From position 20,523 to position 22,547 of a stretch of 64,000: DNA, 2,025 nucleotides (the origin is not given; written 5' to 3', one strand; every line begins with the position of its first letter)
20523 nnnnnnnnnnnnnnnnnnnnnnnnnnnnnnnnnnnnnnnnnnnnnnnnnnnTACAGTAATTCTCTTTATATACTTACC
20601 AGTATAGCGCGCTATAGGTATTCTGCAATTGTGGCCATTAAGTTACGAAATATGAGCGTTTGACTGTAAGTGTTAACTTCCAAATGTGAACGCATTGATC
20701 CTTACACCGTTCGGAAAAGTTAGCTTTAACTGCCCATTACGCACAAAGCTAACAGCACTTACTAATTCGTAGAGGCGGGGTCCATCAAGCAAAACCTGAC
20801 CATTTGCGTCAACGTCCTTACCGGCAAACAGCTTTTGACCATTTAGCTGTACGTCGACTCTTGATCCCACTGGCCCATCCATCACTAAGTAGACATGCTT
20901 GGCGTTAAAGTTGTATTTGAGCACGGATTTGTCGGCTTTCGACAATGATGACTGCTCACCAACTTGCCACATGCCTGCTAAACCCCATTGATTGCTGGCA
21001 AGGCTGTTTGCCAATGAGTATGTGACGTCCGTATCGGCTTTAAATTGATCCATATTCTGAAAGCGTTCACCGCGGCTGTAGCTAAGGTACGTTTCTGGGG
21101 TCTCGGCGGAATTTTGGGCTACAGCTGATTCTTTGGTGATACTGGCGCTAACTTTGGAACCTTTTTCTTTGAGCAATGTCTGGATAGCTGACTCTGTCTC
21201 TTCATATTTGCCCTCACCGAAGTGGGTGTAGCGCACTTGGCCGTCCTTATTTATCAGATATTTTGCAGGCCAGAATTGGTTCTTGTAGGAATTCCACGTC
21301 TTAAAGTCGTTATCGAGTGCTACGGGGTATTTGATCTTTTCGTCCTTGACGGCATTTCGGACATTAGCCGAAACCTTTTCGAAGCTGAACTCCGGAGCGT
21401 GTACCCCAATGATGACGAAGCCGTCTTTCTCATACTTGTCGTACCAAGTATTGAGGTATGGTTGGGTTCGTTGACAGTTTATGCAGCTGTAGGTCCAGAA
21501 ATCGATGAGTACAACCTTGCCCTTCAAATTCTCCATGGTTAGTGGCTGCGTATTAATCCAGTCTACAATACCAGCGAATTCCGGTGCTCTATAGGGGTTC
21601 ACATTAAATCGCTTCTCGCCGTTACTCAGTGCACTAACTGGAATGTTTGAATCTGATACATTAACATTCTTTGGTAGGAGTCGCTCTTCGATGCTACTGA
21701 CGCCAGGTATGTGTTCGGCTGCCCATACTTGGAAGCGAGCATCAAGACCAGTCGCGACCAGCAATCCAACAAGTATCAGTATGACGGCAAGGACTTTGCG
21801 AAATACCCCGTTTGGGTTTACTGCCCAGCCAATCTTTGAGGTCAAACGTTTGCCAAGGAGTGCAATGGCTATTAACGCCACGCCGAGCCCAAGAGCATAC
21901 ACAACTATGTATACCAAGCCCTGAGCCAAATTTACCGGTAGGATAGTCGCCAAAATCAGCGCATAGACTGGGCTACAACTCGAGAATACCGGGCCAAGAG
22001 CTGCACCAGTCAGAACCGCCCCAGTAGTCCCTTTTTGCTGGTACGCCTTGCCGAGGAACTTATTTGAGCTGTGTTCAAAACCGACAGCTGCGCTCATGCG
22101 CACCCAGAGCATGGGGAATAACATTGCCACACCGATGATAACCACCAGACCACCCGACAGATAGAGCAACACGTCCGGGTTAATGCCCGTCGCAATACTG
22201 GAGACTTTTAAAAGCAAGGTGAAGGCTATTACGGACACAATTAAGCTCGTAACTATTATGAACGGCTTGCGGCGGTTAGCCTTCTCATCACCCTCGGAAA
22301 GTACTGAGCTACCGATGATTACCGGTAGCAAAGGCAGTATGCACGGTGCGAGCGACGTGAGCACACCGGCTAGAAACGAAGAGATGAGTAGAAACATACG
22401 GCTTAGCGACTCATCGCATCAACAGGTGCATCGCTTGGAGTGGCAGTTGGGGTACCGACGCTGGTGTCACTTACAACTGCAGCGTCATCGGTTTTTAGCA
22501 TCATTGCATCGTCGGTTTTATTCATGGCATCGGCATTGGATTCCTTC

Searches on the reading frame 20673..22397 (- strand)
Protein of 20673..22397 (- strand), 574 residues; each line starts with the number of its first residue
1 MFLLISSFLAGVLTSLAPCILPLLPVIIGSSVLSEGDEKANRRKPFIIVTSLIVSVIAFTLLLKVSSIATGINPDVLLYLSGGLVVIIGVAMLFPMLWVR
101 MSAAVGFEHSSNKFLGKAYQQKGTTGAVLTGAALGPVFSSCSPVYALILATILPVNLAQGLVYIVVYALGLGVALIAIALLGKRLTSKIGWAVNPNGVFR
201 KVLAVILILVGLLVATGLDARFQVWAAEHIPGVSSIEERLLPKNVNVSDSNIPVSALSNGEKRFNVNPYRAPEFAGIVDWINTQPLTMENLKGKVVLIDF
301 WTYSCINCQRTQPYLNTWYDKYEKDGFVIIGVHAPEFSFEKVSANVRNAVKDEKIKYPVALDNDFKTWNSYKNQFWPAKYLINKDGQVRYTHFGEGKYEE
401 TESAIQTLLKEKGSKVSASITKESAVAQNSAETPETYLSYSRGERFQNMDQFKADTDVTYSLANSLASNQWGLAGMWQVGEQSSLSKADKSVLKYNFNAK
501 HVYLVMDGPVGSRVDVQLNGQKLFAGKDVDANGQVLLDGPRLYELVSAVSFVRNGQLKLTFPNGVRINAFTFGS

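Call 6: search_protein_families(library=pfam, proteins=[window:20673-22397:-], max_evalue=0.01)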
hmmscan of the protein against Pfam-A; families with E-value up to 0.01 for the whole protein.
window:20673-22397:- (574 aa): 8 families
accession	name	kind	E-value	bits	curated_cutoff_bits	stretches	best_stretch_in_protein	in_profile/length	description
PF17991.7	Thioredoxin_10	-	5.2e-36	124.8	27.1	1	433-573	1-142/142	Thioredoxin like C-terminal domain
PF08534.16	Redoxin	-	6.7e-14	52.4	26.6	1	284-407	19-146/148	Redoxin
PF00578.27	AhpC-TSA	-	1.2e-13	51.5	26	1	271-390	5-123/124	AhpC/TSA family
PF13905.12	Thioredoxin_8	-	5.4e-12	46.3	27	1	293-388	1-94/94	Thioredoxin-like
PF02683.22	DsbD_TM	-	5.2e-10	39.4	27.1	1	3-201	4-205/219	Cytochrome C biogenesis protein transmembrane domain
PF13386.12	DsbD_2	-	1.7e-05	25.3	24.9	1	8-212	3-198/199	Cytochrome C biogenesis protein transmembrane region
PF00255.25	GSHPx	-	0.0027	17.7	27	1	281-339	9-66/108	Glutathione peroxidase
PF00085.26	Thioredoxin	-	0.0095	16.4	23.5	0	293-334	18-58/103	Thioredoxin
